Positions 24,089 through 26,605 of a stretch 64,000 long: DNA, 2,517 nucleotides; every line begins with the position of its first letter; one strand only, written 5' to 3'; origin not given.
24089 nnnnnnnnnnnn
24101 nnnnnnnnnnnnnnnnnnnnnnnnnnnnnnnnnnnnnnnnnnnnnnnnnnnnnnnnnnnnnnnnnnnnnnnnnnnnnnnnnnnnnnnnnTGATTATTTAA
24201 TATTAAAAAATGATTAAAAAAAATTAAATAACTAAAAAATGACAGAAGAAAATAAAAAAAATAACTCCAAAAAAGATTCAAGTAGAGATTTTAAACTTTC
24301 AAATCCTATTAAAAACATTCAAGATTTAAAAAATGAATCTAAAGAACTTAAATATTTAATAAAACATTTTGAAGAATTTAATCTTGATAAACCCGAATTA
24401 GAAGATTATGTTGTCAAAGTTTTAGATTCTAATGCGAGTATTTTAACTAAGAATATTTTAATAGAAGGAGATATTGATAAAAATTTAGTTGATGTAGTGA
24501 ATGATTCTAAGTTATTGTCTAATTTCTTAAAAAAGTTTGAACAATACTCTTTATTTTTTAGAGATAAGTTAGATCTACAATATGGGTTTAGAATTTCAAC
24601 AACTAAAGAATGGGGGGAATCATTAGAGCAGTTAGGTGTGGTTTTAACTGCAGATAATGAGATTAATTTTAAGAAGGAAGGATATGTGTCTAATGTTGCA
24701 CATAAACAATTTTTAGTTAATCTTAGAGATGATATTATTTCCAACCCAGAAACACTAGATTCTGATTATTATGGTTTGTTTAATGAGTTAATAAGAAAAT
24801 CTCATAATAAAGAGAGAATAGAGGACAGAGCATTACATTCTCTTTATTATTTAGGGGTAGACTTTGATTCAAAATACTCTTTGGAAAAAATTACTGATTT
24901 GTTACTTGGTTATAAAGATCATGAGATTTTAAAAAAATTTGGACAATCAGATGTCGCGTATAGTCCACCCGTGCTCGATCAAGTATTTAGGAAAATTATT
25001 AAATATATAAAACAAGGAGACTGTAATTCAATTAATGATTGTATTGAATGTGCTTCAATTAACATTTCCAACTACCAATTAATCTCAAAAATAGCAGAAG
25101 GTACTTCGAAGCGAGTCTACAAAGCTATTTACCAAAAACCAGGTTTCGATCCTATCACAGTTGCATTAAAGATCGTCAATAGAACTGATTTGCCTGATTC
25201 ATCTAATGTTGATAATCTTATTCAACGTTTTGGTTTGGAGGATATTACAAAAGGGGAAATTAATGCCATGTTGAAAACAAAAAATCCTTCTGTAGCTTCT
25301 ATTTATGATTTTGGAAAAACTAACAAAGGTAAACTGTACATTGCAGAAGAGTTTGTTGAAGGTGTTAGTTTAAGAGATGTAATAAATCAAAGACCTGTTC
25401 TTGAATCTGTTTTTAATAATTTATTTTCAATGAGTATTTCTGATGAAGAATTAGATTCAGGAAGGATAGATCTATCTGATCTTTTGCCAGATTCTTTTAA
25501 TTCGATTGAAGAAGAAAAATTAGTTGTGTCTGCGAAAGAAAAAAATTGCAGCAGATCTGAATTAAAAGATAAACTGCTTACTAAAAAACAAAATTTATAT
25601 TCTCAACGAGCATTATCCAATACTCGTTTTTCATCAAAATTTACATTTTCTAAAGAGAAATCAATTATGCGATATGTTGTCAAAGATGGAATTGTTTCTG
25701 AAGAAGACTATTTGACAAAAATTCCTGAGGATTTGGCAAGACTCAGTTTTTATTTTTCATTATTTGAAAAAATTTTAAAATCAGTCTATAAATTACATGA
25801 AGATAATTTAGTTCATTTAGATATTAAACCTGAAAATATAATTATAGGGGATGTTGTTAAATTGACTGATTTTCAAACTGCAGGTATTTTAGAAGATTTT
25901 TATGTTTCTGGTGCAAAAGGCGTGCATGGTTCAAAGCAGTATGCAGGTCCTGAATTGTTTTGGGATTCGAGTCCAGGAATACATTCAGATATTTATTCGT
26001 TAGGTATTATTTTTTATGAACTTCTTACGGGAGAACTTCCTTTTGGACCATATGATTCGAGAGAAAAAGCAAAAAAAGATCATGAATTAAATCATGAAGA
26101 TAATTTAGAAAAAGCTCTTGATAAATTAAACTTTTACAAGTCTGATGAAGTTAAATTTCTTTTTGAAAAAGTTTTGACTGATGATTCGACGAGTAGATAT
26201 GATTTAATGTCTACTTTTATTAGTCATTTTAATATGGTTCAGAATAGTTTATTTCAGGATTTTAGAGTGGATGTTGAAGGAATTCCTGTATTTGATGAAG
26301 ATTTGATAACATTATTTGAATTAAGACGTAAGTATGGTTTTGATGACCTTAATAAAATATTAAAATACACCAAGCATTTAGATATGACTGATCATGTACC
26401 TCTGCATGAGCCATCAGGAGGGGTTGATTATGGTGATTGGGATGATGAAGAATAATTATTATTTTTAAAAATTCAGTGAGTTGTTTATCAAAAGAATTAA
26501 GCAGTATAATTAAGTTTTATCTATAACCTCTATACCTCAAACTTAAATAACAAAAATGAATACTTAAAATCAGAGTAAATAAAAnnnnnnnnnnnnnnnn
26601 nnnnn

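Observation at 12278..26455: Operon-like array of five large eukaryotic-type protein kinases with repeat domains, arranged as active/degenerate paralog pairs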

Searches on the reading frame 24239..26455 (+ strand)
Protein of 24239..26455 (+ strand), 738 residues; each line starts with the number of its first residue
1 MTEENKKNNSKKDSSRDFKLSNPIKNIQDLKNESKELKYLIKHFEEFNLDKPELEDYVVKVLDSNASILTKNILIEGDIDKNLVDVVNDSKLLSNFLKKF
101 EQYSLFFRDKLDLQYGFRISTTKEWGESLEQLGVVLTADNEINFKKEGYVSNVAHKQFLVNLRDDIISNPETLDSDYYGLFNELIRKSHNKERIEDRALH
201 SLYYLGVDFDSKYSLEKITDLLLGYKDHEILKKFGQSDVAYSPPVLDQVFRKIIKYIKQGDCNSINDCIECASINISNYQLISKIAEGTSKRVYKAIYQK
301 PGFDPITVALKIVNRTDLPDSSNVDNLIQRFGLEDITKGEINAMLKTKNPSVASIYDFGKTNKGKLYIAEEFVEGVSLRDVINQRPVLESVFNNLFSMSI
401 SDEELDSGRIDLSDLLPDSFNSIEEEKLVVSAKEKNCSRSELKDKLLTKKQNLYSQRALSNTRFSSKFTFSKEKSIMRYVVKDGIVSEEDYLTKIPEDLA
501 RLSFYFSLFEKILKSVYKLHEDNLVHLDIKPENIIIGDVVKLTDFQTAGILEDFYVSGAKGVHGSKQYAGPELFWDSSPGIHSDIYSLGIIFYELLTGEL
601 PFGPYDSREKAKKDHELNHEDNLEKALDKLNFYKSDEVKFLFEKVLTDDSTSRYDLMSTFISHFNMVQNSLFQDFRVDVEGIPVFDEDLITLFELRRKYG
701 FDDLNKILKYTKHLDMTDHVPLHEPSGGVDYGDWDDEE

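Call 4: search_protein_families(library=pfam, proteins=[window:24239-26455:+], max_evalue=0.1)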
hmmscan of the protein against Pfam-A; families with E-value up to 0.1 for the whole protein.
window:24239-26455:+ (738 aa): 3 families
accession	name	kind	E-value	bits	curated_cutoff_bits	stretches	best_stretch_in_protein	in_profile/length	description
PF00069.31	Pkinase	-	5e-31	108.5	31.7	2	507-657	102-255/263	Protein kinase domain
PF07714.23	PK_Tyr_Ser-Thr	-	9e-16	58.4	23.1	1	281-619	3-225/258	Protein tyrosine and serine/threonine kinase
PF13095.12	FTA2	-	0.069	13.2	30.2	0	469-547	146-212/214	Kinetochore Sim4 complex subunit FTA2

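Call 12: find_related_loci(query=window:24239-26455:+, collection=genome_contigs, flank=10000)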
Query window:24239-26455:+ (738 aa) in genome_contigs; peptide patterns used: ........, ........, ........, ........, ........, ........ (x = any residue, [..] = any of these).
80 stretches matched a pattern; 2 encode a relative of the query (tblastn E <= 1e-3); 2 distinct loci.
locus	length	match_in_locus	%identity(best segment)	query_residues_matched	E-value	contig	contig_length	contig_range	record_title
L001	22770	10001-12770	27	268-738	2e-13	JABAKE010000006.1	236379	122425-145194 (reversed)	Modestobacter lapidis strain DSM 100206 Scaffold6_1, whole genome shotgun sequence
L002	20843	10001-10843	25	277-654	9e-11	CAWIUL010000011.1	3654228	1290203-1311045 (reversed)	MAG: uncultured delta proteobacterium isolate MFD01872.bin.1.328 genome assembly, contig: contig_37708, whole genome sho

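Call 13: find_homologous_proteins(query=window:24239-26455:+)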
Query window:24239-26455:+ (738 aa): 35 proteins with E <= 0.001 among 8000 candidates.
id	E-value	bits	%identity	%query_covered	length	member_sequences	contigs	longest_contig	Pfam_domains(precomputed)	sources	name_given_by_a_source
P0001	2.7e-62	229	34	64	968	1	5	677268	PF07714.24,PF00069.32,PF02985.29,PF13646.13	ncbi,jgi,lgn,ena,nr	ncbi:protein kinase [Candidatus Woesearchaeota archaeon]|jgi:serine/threonine protein kinase|nr:prot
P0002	4.7e-16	77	29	14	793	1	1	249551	PF06293.21,PF07714.24,PF00069.32,PF01163.29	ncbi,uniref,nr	ncbi:serine/threonine protein kinase [Gigaspora margarita]|uniref:Serine/threonine protein kinase n=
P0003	2.8e-14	71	38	14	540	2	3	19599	PF07714.24,PF00069.32,PF03109.23,PF08308.18,PF01636.30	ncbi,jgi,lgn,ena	-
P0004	2.0e-11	61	30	19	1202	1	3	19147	PF07714.24,PF00069.32,PF03109.23,PF14531.13,PF01636.30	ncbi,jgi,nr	ncbi:MAG TPA: serine/threonine-protein kinase [Verrucomicrobiae bacterium]|jgi:serine/threonine prot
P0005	3.4e-11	61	31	17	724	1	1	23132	PF07714.24,PF00069.32,PF03109.23,PF03793.25,PF14531.13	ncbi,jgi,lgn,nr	ncbi:MAG: Stk1 family PASTA domain-containing Ser/Thr kinase [Oscillospiraceae bacterium]|jgi:serine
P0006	2.0e-10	58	28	24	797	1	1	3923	PF13431.13,PF13414.13,PF13176.13,PF13428.13,PF13374.13,PF07721.21,PF14559.13,PF07714.24,PF00069.32,PF00515.35,PF03109.23,PF12895.14,PF13424.13,PF21033.5,PF13432.13,PF13181.13,PF07719.24,PF01636.30,PF13174.13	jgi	jgi:serine/threonine protein kinase/Flp pilus assembly protein TadD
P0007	4.4e-10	57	29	20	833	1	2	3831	PF14853.13,PF13431.13,PF23914.2,PF13414.13,PF13176.13,PF13428.13,PF13374.13,PF14559.13,PF07714.24,PF00069.32,PF13371.13,PF17874.8,PF00515.35,PF03109.23,PF12895.14,PF13424.13,PF21033.5,PF13432.13,PF13181.13,PF07719.24,PF13174.13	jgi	-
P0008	1.8e-9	55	31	18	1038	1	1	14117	PF13431.13,PF23914.2,PF13414.13,PF13176.13,PF13428.13,PF13374.13,PF14559.13,PF07714.24,PF00069.32,PF13371.13,PF17874.8,PF00515.35,PF03109.23,PF13424.13,PF14531.13,PF13432.13,PF13181.13,PF07719.24,PF13174.13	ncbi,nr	ncbi:MAG: protein kinase [Candidatus Aminicenantes bacterium]|nr:protein kinase [Candidatus Aminicen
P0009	4.4e-9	54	33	14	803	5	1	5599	PF07714.24,PF00069.32,PF03109.23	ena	-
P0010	5.7e-9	53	34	17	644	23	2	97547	PF07714.24,PF00069.32,PF03793.25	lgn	-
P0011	1.0e-8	52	37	14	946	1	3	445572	PF07714.24,PF00069.32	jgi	jgi:serine/threonine protein kinase/cbb3-type cytochrome oxidase subunit 3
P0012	1.2e-8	52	35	14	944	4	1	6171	PF07714.24,PF00069.32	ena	-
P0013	1.2e-8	52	30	20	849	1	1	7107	PF25063.1,PF13431.13,PF13414.13,PF17667.8,PF14559.13,PF07714.24,PF00069.32,PF17874.8,PF00515.35,PF03109.23,PF13424.13,PF21033.5,PF13181.13,PF07719.24,PF01636.30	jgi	jgi:serine/threonine protein kinase/Flp pilus assembly protein TadD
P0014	1.8e-8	52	38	12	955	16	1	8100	PF13431.13,PF13414.13,PF13428.13,PF14559.13,PF07714.24,PF00069.32,PF12895.14,PF13424.13,PF13432.13,PF13181.13,PF07719.24,PF01636.30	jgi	jgi:serine/threonine protein kinase/Tfp pilus assembly protein PilF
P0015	3.3e-8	51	35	12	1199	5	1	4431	PF07714.24,PF00069.32,PF01636.30,PF13191.13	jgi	-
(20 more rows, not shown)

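Call 15: find_encoding_contigs(protein=P0001, flank=10000, max_places=6)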
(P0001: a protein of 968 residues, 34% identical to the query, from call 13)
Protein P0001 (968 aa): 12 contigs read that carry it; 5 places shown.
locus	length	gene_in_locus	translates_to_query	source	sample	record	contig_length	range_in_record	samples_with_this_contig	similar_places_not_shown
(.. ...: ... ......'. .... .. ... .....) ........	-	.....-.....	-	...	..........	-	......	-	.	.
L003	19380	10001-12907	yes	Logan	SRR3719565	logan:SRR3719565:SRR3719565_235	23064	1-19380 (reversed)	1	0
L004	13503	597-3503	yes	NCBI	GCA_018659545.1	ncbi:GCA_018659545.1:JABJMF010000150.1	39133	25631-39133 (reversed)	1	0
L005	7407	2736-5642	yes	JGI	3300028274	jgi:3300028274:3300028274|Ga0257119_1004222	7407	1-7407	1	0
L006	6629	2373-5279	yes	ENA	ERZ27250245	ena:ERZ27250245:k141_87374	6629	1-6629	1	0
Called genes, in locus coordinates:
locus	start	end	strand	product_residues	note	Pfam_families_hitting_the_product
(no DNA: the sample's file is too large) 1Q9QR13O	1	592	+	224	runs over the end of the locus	-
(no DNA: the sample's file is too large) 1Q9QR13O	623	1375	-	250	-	PF01978:TrmB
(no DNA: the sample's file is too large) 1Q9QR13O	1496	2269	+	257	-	-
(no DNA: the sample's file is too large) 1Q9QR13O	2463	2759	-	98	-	-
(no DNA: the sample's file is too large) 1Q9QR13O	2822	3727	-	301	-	PF01978:TrmB (weak)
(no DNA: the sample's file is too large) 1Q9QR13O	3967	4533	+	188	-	-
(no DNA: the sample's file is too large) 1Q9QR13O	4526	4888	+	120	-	-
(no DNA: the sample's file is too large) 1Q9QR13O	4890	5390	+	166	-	-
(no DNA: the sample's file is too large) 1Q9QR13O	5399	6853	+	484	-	PF00044:Gp_dh_N, PF02800:Gp_dh_C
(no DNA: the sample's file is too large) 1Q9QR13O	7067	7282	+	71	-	-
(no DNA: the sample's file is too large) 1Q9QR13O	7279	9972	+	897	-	PF00069:Pkinase, PF07714:PK_Tyr_Ser-Thr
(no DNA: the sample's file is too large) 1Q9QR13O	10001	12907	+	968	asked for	PF02985:HEAT (faint), PF13646:HEAT_2 (faint), PF07714:PK_Tyr_Ser-Thr, PF00069:Pkinase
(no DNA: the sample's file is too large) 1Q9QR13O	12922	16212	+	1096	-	PF00069:Pkinase, PF07714:PK_Tyr_Ser-Thr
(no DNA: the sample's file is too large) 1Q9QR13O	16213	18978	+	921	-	PF00069:Pkinase, PF07714:PK_Tyr_Ser-Thr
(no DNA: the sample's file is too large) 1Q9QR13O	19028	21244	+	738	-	PF07714:PK_Tyr_Ser-Thr, PF00069:Pkinase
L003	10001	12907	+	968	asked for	PF02985:HEAT (faint), PF13646:HEAT_2 (faint), PF07714:PK_Tyr_Ser-Thr, PF00069:Pkinase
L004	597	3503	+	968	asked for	PF02985:HEAT (faint), PF13646:HEAT_2 (faint), PF07714:PK_Tyr_Ser-Thr, PF00069:Pkinase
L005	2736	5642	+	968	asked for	PF02985:HEAT (faint), PF13646:HEAT_2 (faint), PF07714:PK_Tyr_Ser-Thr, PF00069:Pkinase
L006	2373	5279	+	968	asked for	PF02985:HEAT (faint), PF13646:HEAT_2 (faint), PF07714:PK_Tyr_Ser-Thr, PF00069:Pkinase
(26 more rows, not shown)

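Call 23: search_protein_families(library=padloc, proteins=[window:24239-26455:+], max_evalue=0.01)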
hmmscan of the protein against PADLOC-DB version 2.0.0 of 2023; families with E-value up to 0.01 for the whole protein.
window:24239-26455:+ (738 aa): 32 families (the best 25 are shown)
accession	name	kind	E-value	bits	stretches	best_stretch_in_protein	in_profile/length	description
PDLC04138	mad6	-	1.4e-35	121.3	1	275-657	49-303/659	mads_6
PDLC04047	PD-T4-6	-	7.6e-35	118.5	2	507-615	115-225/327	-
PDLC04053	PD-T4-6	-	8.9e-33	112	2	479-625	85-233/311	-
PDLC04060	PD-T4-6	-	8.6e-30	102.1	2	508-603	113-210/486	-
PDLC04057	PD-T4-6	-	1.5e-28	98.1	2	508-605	113-213/443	-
PDLC04042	PD-T4-6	-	1.9e-28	98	2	507-665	113-270/292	-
PDLC04043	PD-T4-6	-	8.1e-26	89.1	2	518-604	130-219/452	-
PDLC04054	PD-T4-6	-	1.8e-25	88.1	2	509-605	117-216/347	-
PDLC04048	PD-T4-6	-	6.5e-25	86.2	2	508-603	116-213/354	-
PDLC04039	PD-T4-6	-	2e-23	81.1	2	510-603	121-216/458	-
PDLC04041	PD-T4-6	-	1.7e-22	78.3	2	509-612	135-244/443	-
PDLC04055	PD-T4-6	-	1.4e-21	74.9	2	521-671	190-339/496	-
PDLC04061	PD-T4-6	-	1.9e-21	75.1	2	509-602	126-223/510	-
PDLC04052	PD-T4-6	-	4e-19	67.2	2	519-603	129-217/496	-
PDLC03920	MkoA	-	1.4e-18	64.7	1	488-671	108-281/1112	-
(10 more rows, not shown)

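Call 41: list_cluster_members(proteins=[P0054, P0057, P0092, P0145, P0185, P0120, P0048, window:24239-26455:+, window:12490-15183:+, window:21424-24189:+])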
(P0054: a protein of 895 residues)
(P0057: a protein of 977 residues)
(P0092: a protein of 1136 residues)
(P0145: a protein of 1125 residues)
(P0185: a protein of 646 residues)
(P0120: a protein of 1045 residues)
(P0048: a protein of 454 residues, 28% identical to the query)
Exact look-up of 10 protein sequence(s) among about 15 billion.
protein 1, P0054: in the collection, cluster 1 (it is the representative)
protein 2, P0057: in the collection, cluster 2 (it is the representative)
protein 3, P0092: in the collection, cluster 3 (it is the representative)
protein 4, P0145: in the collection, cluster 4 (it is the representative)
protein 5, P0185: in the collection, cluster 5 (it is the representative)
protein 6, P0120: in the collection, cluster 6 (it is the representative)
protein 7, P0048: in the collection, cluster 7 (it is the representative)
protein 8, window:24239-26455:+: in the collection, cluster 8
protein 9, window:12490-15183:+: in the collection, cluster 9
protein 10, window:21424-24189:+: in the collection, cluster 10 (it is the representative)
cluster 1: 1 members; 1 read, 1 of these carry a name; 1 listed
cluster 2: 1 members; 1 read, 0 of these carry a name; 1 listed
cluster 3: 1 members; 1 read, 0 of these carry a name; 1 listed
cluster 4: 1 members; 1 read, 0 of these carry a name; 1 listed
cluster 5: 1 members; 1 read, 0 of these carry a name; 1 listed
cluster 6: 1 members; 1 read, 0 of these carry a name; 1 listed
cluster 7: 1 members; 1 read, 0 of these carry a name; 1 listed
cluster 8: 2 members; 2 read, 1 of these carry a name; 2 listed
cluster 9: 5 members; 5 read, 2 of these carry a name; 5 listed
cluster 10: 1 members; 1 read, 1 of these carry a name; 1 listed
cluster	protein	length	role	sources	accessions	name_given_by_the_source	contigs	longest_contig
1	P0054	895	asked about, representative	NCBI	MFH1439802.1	MAG: serine/threonine-protein kinase [Candidatus Woesearchaeota archaeon]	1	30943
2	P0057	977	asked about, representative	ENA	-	-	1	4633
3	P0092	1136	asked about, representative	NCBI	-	-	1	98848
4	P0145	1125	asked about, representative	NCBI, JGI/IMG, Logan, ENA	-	-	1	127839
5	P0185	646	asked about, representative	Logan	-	-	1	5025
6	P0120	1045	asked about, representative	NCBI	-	-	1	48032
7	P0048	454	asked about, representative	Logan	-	-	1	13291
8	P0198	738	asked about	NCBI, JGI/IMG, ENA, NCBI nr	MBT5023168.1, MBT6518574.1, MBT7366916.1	protein kinase [Candidatus Woesearchaeota archaeon] | serine/threonine protein kinase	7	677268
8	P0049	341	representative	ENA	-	-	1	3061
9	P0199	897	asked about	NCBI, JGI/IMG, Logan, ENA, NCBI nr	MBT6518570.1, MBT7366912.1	protein kinase [Candidatus Woesearchaeota archaeon] | serine/threonine protein kinase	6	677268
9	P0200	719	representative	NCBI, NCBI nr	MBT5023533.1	protein kinase, partial [Candidatus Woesearchaeota archaeon] | protein kinase [Candidatus Woesearchaeota archaeon]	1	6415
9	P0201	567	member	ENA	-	-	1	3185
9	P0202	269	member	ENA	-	-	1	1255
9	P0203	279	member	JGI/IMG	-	-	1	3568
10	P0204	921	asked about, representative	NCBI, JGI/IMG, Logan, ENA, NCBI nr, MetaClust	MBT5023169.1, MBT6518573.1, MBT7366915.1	protein kinase [Candidatus Woesearchaeota archaeon] | hypothetical protein | \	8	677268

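Call 65: search_protein_families(library=ncbifam, proteins=[window:24239-26455:+], max_evalue=0.01)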
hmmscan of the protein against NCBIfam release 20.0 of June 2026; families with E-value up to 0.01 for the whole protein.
window:24239-26455:+ (738 aa): 10 families
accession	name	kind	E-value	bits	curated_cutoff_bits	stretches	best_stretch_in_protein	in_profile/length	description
NF033483.0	PknB_PASTA_kin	equivalog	3.6e-32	112.1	450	2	508-602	112-208/563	Stk1 family PASTA domain-containing Ser/Thr kinase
NF047741.1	antiphage_MADS6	equivalog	3.6e-24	85.2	460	2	506-665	302-458/612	methylation-associated defense system protein kinase MAD6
NF052427.1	StpK7MSMEG_1200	equivalog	6.1e-17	61.3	900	1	504-613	109-219/601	serine/threonine protein kinase StpK7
TIGR03903.1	TOMM_kin_cyc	equivalog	3.2e-11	41.8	705.75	1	508-599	84-186/1267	TOMM system kinase/cyclase fusion protein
NF009651.0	PRK13184.1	equivalog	5.6e-10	37.8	839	1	488-611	98-240/932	serine/threonine-protein kinase PknD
NF033442.0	BREX_PglW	equivalog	1.5e-08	32.9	990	1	565-673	391-492/1391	BREX system serine/threonine kinase PglW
NF038150.1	lanthi_synth_IV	equivalog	3.9e-08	32.1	650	1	506-625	301-417/851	class IV lanthionine synthetase LanL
NF038151.1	lanthi_synth_III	equivalog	4.4e-05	22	575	1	507-612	340-436/833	class III lanthionine synthetase LanKC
TIGR03724.2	arch_bud32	equivalog_domain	0.0021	17.6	125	0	507-546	89-129/193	KEOPS complex kinase/ATPase Bud32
NF053615.1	SerThrKinAfsKStmc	equivalog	0.0045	15.7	1300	1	514-602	123-213/809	protein serine/threonine kinase AfsK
